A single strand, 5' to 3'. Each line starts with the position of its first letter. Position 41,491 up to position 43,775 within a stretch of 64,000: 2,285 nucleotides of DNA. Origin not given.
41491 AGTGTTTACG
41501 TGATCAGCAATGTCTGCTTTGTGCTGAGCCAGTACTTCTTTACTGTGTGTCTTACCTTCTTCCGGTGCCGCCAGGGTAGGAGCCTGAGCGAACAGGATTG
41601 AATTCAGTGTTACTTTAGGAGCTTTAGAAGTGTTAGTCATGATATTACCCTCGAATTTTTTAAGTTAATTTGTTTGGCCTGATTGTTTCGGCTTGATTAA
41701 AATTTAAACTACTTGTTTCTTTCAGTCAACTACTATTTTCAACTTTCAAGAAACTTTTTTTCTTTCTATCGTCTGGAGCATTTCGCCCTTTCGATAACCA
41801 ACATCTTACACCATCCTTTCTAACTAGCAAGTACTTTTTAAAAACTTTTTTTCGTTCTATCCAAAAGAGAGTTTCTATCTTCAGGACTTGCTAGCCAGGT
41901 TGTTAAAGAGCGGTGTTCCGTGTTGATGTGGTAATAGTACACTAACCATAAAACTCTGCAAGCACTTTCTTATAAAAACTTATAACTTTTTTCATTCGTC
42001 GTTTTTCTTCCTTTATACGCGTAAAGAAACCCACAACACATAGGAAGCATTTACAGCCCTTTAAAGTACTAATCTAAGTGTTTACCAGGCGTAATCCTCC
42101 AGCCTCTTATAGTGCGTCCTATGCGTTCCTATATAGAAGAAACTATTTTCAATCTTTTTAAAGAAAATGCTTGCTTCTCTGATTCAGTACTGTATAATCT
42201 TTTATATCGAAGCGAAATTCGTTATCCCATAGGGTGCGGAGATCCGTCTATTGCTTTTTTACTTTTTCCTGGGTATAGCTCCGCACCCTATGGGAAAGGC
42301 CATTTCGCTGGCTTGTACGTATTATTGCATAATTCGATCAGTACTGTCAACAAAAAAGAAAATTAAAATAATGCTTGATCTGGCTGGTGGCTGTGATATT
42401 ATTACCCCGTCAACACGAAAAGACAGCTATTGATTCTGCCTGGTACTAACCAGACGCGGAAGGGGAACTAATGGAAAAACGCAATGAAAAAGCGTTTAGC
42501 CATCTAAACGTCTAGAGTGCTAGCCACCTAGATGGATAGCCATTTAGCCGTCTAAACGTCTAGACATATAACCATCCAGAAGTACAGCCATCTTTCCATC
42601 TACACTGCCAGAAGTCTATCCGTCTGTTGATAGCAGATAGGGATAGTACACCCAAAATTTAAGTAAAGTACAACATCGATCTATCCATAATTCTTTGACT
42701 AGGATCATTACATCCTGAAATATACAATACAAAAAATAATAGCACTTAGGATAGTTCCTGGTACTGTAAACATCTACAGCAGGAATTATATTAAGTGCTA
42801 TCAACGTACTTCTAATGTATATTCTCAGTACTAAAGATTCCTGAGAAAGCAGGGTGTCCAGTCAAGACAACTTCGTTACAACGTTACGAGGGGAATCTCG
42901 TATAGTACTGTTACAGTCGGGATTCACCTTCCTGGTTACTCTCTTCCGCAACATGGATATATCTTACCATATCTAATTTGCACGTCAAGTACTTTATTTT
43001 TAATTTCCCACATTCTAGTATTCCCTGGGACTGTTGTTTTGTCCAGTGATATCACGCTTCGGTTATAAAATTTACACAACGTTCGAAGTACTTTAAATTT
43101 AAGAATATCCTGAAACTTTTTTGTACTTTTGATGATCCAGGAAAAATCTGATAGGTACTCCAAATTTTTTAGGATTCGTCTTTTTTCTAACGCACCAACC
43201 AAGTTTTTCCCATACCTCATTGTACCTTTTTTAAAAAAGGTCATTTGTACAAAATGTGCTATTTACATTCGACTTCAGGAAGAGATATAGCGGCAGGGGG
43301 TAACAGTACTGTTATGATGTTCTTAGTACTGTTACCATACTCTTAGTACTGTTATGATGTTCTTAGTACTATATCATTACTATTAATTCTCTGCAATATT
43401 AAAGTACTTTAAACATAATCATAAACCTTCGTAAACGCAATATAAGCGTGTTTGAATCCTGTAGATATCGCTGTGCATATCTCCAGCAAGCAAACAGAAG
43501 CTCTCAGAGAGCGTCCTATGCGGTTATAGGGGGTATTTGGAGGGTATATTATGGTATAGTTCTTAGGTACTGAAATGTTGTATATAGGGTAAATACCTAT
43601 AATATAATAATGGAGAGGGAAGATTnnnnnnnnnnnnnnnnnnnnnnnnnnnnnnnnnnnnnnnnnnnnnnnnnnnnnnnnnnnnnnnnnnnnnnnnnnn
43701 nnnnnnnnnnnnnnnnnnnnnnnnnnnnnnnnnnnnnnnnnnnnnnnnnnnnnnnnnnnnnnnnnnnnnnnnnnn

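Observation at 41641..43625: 2-kb non-coding hub at the strand switch: iterons, 20-bp tandem repeats, hairpins and opposed promoters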

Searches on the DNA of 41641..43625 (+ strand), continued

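Call 61: get_annotated_region(hit=H33, flank=2500)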
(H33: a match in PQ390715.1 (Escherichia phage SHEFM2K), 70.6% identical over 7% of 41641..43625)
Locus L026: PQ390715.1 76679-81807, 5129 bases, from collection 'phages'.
description: Escherichia phage SHEFM2K, complete genome.
organism: Escherichia phage SHEFM2K (NCBI taxid 3378341)
taxonomy: Viruses
host: Escherichia coli EcM2K (ST446); source: -; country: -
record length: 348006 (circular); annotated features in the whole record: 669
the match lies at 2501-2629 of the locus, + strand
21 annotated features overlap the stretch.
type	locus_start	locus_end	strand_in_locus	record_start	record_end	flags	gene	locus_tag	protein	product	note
CDS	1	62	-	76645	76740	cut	-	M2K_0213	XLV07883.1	hypothetical protein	/ID=M2K_0213; color: #993366; /phase=0; /top_hit=No_PHROG; /phrog=No_PHROG; /source=PHANOTATE; ...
CDS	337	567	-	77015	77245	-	-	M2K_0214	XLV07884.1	hypothetical protein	/ID=M2K_0214; color: #993366; /phase=0; /top_hit=NC_027364_p275; /phrog=5293; /source=PHANOTATE; ...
CDS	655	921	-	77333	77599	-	-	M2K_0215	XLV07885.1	hypothetical protein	/ID=M2K_0215; color: #993366; /phase=0; /top_hit=NC_016071_p198; /phrog=8127; /source=PHANOTATE; ...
CDS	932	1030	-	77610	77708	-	-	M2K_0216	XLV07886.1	hypothetical protein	/ID=M2K_0216; color: #993366; /phase=0; /top_hit=No_PHROG; /phrog=No_PHROG; /source=PHANOTATE; ...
CDS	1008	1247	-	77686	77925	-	-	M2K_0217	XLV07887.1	hypothetical protein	/ID=M2K_0217; color: #993366; /phase=0; /top_hit=NC_022323_p164; /phrog=871; /source=PHANOTATE; ...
CDS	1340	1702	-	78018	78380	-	-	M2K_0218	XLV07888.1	hypothetical protein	/ID=M2K_0218; color: #993366; /phase=0; /top_hit=KR698074_p49; /phrog=7352; /source=PHANOTATE; ...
CDS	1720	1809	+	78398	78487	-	-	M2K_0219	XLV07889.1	hypothetical protein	/ID=M2K_0219; color: #993366; /phase=0; /top_hit=No_PHROG; /phrog=No_PHROG; /source=PHANOTATE; ...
CDS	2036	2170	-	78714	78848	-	-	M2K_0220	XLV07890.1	hypothetical protein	/ID=M2K_0220; color: #993366; /phase=0; /top_hit=No_PHROG; /phrog=No_PHROG; /source=PHANOTATE; ...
CDS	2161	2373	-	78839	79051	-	-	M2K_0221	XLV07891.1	hypothetical protein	/ID=M2K_0221; color: #993366; /phase=0; /top_hit=No_PHROG; /phrog=No_PHROG; /source=PHANOTATE; ...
CDS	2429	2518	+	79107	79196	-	-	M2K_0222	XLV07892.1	hypothetical protein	/ID=M2K_0222; color: #993366; /phase=0; /top_hit=No_PHROG; /phrog=No_PHROG; /source=PHANOTATE; ...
CDS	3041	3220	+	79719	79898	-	-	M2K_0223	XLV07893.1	hypothetical protein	/ID=M2K_0223; color: #993366; /phase=0; /top_hit=No_PHROG; /phrog=No_PHROG; /source=PHANOTATE; ...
CDS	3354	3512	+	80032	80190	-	-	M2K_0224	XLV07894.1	hypothetical protein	/ID=M2K_0224; color: #993366; /phase=0; /top_hit=No_PHROG; /phrog=No_PHROG; /source=PHANOTATE; ...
CDS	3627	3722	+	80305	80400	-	-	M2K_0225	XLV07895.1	hypothetical protein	/ID=M2K_0225; color: #993366; /phase=0; /top_hit=No_PHROG; /phrog=No_PHROG; /source=PHANOTATE; ...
CDS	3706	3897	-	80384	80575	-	-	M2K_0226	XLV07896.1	hypothetical protein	/ID=M2K_0226; color: #993366; /phase=0; /top_hit=NC_027364_p282; /phrog=11711; /source=PHANOTATE; ...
CDS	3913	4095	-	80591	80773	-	-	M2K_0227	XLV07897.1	hypothetical protein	/ID=M2K_0227; color: #993366; /phase=0; /top_hit=No_PHROG; /phrog=No_PHROG; /source=PHANOTATE; ...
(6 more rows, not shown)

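Call 62: get_annotated_region(hit=H34, flank=2500)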
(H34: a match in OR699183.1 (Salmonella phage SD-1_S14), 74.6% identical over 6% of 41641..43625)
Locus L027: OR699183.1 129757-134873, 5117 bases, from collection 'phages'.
description: Salmonella phage SD-1_S14, complete genome.
organism: Salmonella phage SD-1_S14 (NCBI taxid 3096172)
taxonomy: Viruses; Duplodnaviria; Heunggongvirae; Uroviricota; Caudoviricetes; Asteriusvirus
host: Salmonella enterica subsp. enterica serovar Typhimurium; source: chicken feces; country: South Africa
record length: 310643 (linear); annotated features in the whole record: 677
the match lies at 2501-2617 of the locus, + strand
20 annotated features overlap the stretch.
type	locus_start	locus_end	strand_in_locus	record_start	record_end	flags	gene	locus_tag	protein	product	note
CDS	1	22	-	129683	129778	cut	-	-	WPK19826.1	hypothetical protein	-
CDS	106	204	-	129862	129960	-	-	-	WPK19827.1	hypothetical protein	-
CDS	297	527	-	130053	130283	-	-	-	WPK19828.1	hypothetical protein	-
CDS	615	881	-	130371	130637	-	-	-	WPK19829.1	hypothetical protein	-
CDS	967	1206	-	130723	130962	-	-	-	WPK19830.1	hypothetical protein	-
CDS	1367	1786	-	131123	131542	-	-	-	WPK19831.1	hypothetical protein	-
CDS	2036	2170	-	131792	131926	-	-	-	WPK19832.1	hypothetical protein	-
CDS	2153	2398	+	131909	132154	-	-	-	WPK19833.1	hypothetical protein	-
CDS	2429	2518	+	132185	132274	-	-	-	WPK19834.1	hypothetical protein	-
CDS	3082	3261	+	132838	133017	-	-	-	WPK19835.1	hypothetical protein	-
CDS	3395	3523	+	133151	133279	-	-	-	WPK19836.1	hypothetical protein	-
CDS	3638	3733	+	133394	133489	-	-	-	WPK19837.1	hypothetical protein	-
CDS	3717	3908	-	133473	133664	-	-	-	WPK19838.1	hypothetical protein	-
CDS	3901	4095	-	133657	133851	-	-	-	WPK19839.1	hypothetical protein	-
CDS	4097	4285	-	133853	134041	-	-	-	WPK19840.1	hypothetical protein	-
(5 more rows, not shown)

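Call 63: get_annotated_region(hit=H38, flank=2500)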
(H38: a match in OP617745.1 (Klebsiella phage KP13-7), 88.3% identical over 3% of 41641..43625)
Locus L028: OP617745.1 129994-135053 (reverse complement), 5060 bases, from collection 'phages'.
description: Klebsiella phage KP13-7, complete genome.
organism: Klebsiella phage KP13-7 (NCBI taxid 2985662)
taxonomy: Viruses; Duplodnaviria; Heunggongvirae; Uroviricota; Caudoviricetes; Alcyoneusvirus
host: Klebsiella pneumoniae KP13; source: -; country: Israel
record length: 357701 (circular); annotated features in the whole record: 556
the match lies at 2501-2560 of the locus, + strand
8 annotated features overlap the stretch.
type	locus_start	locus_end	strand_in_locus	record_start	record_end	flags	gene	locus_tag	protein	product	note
CDS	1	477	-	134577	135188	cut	-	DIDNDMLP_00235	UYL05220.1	hypothetical protein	-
CDS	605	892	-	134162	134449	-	-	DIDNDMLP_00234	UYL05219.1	hypothetical protein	-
CDS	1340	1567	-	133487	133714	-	-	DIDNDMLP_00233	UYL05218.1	hypothetical protein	-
CDS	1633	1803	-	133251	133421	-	-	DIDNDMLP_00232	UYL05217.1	hypothetical protein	-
CDS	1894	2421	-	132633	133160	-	-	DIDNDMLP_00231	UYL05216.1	hypothetical protein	-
CDS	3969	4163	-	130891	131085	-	-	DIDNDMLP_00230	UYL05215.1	hypothetical protein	-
CDS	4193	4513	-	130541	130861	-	-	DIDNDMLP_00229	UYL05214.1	hypothetical protein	-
CDS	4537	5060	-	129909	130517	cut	-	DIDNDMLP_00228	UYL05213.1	hypothetical protein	-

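Call 68: search_dna_similar(query=L007:2900-3150:+, collection=phages, mode=distant, max_rows=60, max_evalue=0.001)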
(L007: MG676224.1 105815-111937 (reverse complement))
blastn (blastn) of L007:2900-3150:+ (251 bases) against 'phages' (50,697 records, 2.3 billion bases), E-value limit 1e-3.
Records with a match: 96; places in all: 400; records where one place covers at least 80% of the query: 41.
Best place of each record, by identity: >=99% 2; 80-90% 10; 60-80% 84.
By first word of the organism name: Escherichia 36; Vibrio 33; Erwinia 7; Aeromonas 5; Salmonella 4; Providencia 4; Pectobacterium 2; Cronobacter 2; Serratia 2; Xanthomonas 1.
By host as written in the record: Vibrio harveyi BAA-1116 21; Escherichia coli 10; Aeromonas hydrophila 4; Salmonella enterica subsp. enterica serovar Typhimurium 4; Vibrio cholerae 4; Escherichia coli O157:H7 3; Erwinia amylovora SNUABM_01 3; Erwinia amylovora 3; and 31 more.
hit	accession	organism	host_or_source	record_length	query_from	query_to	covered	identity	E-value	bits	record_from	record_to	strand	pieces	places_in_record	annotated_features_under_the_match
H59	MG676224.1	Aeromonas phage AhSzq-1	Aeromonas hydrophila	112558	1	251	100%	100.0%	1e-125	453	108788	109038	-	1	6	none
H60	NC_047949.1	Aeromonas phage AhSzq-1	Aeromonas hydrophila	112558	1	251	100%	100.0%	1e-125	453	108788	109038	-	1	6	none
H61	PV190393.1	Aeromonas phage AhP_Mru1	Aeromonas hydrophila subsp. hydrophila ...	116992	1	251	100%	77.1%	4e-30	258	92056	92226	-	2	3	hypothetical protein (x2)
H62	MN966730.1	Vibrio phage Cilsick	Vibrio harveyi BAA-1116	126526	28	239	84%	78.4%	1e-18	189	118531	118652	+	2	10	none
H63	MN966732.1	Vibrio phage Chester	Vibrio harveyi BAA-1116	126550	28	239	84%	78.4%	1e-18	189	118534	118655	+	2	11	none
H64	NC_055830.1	Vibrio phage Chester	Vibrio harveyi BAA-1116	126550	28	239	84%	78.4%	1e-18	189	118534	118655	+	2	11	none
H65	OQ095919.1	Vibrio phage Noelle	Vibrio harveyi BAA-1116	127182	28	239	84%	78.4%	1e-18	189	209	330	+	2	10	none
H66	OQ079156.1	Vibrio phage Rocket24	Vibrio harveyi BAA-1116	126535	28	239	84%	78.4%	1e-18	189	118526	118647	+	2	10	none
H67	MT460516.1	Vibrio phage Quinn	Vibrio harveyi BAA-1116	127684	25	240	86%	75.7%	3e-19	169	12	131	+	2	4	none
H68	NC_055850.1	Vibrio phage Quinn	Vibrio harveyi BAA-1116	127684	25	240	86%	75.7%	3e-19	169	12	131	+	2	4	none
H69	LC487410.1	Vibrio phage KIT04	Vibrio parahaemolyticus ATCC 17802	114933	38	239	80%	80.8%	2e-15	258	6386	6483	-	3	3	none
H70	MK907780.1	Vibrio phage Pontus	Vibrio harveyi BAA-1116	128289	22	240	87%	74.3%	6e-15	160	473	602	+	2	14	none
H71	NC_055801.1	Vibrio phage Pontus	Vibrio harveyi BAA-1116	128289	22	240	87%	74.3%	6e-15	160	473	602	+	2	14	none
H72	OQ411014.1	Escherichia phage EJP2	Escherichia coli FORC82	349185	16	239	89%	71.4%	2e-9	123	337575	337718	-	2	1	none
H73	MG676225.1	Aeromonas phage AhSzw-1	Aeromonas hydrophila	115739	11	251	79%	79.4%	4e-24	179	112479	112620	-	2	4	none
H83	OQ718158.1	Escherichia phage vB_Ec-M-J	Escherichia coli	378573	33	235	81%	73.6%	2e-9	135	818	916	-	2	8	Direct Terminal Repeats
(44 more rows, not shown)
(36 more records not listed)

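Call 70: get_annotated_region(hit=H83, flank=1500)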
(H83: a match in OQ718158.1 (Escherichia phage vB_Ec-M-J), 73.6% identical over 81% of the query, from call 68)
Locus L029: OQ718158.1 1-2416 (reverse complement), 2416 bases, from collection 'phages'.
description: Escherichia phage vB_Ec-M-J, complete genome.
organism: Escherichia phage vB_Ec-M-J (NCBI taxid 3038267)
taxonomy: Viruses; Duplodnaviria; Heunggongvirae; Uroviricota; Caudoviricetes; Asteriusvirus
host: Escherichia coli; source: -; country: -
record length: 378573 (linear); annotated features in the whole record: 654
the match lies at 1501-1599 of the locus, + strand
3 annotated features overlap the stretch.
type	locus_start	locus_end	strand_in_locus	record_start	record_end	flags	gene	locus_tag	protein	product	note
repeat_region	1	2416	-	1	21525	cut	-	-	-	-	Direct Terminal Repeats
CDS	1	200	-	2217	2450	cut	-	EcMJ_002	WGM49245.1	hypothetical protein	-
CDS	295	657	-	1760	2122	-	-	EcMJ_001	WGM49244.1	hypothetical protein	-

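Call 71: get_annotated_region(hit=H70, flank=3000)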
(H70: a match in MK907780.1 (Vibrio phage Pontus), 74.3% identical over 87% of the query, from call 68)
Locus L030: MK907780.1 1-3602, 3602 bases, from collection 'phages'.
description: Vibrio phage Pontus, complete genome.
organism: Vibrio phage Pontus (NCBI taxid 2590874)
taxonomy: Viruses; Duplodnaviria; Heunggongvirae; Uroviricota; Caudoviricetes; Demerecviridae; Ermolyevavirinae; Thalassavirus; Thalassavirus pontus
host: Vibrio harveyi BAA-1116; source: Chesapeake Bay oyster; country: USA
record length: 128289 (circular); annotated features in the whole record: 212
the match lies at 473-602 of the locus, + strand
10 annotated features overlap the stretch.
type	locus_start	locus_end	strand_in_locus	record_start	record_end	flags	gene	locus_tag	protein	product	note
CDS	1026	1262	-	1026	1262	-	-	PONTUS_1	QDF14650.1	hypothetical protein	gp1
CDS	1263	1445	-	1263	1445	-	-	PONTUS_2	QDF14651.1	hypothetical protein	gp2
CDS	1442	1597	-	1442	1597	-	-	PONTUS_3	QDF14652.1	hypothetical protein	gp3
CDS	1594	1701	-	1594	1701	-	-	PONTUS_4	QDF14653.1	hypothetical protein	gp4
CDS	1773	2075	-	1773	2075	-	-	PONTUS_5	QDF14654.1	hypothetical protein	gp5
CDS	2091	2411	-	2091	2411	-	-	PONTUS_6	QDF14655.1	hypothetical protein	gp6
CDS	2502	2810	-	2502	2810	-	-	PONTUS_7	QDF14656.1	hypothetical protein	gp7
CDS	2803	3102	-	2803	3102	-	-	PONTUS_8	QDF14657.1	hypothetical protein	gp8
CDS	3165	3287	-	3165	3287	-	-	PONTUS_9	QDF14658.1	hypothetical protein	gp9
CDS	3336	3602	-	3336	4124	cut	-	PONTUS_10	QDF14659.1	hypothetical protein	gp10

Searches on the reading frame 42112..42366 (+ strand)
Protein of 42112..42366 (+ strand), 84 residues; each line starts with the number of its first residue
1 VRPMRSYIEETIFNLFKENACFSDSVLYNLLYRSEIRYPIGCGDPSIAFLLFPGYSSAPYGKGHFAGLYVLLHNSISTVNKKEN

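Call 55: search_protein_families(library=pfam, proteins=[window:42112-42366:+], max_evalue=0.01)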
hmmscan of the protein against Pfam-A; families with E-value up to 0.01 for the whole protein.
window:42112-42366:+ (84 aa): 0 families

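Call 56: search_protein_families(library=phrogs, proteins=[window:42112-42366:+], max_evalue=0.001)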
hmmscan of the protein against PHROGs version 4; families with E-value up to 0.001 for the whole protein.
window:42112-42366:+ (84 aa): 0 families

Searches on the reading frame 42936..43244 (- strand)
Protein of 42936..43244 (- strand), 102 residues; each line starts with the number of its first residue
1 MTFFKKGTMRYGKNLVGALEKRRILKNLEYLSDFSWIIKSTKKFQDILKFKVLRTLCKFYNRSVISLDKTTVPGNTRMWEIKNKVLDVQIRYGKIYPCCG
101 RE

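Call 55: search_protein_families(library=pfam, proteins=[window:42936-43244:-], max_evalue=0.01)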
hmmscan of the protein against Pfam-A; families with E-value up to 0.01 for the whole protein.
window:42936-43244:- (102 aa): 1 family
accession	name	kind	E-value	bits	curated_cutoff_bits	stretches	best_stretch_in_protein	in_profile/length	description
PF06419.17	COG6_N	-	0.0026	18.3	27.4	1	2-87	3-86/114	Conserved oligomeric complex COG6, N-terminal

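Call 56: search_protein_families(library=phrogs, proteins=[window:42936-43244:-], max_evalue=0.001)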
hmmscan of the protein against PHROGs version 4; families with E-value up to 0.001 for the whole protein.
window:42936-43244:- (102 aa): 0 families
